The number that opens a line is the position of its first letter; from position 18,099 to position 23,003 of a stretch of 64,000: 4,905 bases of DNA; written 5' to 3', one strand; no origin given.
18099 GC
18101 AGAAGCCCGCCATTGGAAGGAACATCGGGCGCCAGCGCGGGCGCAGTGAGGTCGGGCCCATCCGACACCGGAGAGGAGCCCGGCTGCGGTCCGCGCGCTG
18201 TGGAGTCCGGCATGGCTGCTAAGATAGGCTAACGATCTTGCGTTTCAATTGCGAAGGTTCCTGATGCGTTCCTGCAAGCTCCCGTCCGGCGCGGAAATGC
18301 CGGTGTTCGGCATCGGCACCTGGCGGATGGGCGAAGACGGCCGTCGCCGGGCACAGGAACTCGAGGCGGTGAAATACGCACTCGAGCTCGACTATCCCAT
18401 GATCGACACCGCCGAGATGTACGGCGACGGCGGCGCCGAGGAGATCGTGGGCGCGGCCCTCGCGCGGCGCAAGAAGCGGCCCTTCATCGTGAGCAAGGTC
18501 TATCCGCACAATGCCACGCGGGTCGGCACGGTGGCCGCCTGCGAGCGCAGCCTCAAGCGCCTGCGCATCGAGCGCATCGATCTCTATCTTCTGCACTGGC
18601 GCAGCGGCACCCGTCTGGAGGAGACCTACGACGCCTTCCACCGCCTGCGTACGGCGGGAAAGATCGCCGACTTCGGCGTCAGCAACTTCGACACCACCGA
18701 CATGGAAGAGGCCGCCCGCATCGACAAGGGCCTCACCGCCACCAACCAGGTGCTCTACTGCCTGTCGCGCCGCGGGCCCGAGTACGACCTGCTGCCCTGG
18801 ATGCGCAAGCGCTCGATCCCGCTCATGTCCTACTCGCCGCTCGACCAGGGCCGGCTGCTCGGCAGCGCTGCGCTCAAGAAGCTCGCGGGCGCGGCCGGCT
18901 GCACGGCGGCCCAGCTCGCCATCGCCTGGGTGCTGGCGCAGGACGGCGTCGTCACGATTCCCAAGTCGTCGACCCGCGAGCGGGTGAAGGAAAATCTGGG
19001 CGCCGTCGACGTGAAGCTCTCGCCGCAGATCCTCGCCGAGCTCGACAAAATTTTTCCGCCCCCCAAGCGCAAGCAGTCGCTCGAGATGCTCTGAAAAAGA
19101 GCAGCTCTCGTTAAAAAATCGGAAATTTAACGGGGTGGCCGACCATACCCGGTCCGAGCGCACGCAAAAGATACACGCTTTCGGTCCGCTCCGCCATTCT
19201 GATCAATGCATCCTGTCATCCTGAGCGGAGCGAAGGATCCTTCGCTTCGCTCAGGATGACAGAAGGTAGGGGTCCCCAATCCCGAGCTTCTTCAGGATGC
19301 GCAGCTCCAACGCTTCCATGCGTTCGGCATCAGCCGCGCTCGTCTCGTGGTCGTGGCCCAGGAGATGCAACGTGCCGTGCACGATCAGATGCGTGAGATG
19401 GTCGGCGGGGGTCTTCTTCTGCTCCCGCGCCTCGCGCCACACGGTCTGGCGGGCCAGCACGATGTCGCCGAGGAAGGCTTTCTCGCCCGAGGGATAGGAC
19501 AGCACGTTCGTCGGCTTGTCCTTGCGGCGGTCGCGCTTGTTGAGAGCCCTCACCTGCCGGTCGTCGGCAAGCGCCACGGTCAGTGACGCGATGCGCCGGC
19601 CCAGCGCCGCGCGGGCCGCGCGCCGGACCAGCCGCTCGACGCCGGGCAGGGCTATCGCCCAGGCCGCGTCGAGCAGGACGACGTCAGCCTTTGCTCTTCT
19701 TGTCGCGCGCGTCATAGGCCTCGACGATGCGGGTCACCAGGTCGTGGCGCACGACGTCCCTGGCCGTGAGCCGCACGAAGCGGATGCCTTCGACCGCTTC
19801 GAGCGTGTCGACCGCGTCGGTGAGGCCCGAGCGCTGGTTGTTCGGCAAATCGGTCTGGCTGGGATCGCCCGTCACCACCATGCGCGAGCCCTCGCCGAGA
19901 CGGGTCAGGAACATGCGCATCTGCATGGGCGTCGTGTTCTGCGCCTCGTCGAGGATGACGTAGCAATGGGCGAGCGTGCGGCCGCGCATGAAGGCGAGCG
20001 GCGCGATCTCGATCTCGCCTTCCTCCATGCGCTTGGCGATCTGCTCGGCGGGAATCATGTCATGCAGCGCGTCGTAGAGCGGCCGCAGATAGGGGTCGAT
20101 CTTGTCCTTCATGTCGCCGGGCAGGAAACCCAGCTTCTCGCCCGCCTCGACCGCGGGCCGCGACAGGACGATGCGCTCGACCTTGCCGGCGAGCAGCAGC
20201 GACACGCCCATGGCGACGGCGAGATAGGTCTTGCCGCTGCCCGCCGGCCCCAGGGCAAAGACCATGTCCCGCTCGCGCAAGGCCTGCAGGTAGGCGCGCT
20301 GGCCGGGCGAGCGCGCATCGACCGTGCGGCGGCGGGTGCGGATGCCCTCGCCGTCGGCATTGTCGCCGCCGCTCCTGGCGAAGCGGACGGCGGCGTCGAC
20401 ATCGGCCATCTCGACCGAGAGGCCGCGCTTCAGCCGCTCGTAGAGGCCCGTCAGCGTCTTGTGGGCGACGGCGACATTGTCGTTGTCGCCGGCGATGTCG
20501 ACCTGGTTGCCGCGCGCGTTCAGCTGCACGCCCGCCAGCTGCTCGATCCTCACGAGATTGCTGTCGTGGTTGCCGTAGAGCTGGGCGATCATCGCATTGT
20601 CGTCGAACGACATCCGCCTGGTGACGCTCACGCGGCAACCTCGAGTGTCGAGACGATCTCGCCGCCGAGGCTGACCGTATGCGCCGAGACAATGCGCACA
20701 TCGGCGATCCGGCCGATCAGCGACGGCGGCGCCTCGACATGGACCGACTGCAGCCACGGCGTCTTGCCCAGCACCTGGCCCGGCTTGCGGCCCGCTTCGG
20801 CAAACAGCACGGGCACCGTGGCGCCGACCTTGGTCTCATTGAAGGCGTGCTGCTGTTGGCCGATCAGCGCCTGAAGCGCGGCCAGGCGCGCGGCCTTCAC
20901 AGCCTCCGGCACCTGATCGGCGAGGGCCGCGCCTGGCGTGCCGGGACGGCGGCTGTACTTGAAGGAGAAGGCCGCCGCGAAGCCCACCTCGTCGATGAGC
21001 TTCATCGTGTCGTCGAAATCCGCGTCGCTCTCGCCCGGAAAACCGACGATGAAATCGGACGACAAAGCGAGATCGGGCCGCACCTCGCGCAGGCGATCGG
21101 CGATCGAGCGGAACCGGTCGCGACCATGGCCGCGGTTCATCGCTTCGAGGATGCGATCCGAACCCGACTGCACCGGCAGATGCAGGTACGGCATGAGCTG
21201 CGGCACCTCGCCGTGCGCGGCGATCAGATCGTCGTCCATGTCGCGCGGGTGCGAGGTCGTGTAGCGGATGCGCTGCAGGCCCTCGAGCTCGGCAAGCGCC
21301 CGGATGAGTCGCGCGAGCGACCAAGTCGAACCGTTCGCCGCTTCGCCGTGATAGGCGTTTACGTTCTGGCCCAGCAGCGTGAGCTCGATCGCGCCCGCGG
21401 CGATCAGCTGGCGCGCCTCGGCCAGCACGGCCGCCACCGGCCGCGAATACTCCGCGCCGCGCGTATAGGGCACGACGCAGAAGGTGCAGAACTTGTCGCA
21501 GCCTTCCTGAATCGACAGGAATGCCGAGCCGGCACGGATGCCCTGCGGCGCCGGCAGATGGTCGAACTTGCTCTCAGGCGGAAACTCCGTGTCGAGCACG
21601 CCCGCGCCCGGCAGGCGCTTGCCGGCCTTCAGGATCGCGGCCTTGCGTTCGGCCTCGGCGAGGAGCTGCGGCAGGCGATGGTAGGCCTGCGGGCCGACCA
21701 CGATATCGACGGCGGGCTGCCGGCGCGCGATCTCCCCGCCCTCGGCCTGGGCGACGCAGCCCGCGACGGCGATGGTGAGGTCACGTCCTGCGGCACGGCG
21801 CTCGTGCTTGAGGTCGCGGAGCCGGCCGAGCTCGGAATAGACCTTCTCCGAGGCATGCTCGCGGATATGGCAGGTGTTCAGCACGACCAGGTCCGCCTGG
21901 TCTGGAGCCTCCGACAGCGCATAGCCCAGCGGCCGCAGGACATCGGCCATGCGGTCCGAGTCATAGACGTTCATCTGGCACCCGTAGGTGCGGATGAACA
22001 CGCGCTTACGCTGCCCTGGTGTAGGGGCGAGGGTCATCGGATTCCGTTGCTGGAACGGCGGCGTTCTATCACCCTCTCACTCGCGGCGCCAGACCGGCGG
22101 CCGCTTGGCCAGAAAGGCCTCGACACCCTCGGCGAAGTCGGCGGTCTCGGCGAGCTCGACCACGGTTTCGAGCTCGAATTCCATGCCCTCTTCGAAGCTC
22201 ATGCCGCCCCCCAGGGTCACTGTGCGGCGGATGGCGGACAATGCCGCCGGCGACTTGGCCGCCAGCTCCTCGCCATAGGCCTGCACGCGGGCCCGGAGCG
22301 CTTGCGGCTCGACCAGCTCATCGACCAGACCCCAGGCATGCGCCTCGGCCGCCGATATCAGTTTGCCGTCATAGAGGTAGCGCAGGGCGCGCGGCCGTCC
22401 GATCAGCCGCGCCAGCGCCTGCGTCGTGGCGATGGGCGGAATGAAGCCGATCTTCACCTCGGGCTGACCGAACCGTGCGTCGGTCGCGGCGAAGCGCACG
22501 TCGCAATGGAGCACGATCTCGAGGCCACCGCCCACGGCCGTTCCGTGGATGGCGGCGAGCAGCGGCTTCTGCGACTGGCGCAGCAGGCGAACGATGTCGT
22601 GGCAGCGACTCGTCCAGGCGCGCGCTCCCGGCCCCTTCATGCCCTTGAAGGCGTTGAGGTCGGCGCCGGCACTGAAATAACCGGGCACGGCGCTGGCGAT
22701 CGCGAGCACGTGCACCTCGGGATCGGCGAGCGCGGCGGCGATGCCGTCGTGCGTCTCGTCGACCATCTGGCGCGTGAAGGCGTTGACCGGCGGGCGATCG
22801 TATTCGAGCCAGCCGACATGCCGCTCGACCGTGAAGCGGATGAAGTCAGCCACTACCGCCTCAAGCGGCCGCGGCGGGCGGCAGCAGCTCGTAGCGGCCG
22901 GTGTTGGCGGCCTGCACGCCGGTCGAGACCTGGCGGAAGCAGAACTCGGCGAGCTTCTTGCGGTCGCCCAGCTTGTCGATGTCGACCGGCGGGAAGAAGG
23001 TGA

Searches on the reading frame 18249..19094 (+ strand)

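Call 75: search_protein_families(library=pfam, proteins=[window:18249-19094:+], max_evalue=0.0001)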
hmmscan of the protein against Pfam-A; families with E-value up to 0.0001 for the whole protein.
window:18249-19094:+ (281 aa): 1 family
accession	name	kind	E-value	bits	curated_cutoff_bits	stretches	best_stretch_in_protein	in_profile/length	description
PF00248.27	Aldo_ket_red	-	3e-53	181.2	24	1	21-268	3-289/291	Aldo/keto reductase family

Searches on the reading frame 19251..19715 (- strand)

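Call 75: search_protein_families(library=pfam, proteins=[window:19251-19715:-], max_evalue=0.0001)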
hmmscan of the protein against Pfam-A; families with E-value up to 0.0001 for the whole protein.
window:19251-19715:- (154 aa): 1 family
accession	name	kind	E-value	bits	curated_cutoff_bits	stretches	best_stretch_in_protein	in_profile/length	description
PF02130.23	YbeY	-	1.1e-29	103.3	25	1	29-144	10-129/129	Endoribonuclease YbeY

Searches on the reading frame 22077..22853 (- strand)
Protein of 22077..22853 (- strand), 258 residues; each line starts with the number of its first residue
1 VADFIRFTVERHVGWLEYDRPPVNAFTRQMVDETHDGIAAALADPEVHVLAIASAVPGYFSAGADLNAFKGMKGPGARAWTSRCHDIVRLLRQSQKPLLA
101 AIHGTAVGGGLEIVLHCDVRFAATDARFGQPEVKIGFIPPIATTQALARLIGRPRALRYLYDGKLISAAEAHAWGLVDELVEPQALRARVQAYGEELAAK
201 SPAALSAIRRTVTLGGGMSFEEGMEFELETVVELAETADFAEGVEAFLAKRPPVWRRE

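Call 75: search_protein_families(library=pfam, proteins=[window:22077-22853:-], max_evalue=0.0001)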
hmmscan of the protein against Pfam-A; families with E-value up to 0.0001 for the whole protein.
window:22077-22853:- (258 aa): 2 families
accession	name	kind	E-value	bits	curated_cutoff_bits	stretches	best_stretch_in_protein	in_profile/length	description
PF00378.25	ECH_1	-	9.1e-50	169.8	27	1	13-256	6-249/251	Enoyl-CoA hydratase/isomerase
PF16113.10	ECH_2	-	1.3e-31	110.8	27.2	2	23-188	12-179/335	Enoyl-CoA hydratase/isomerase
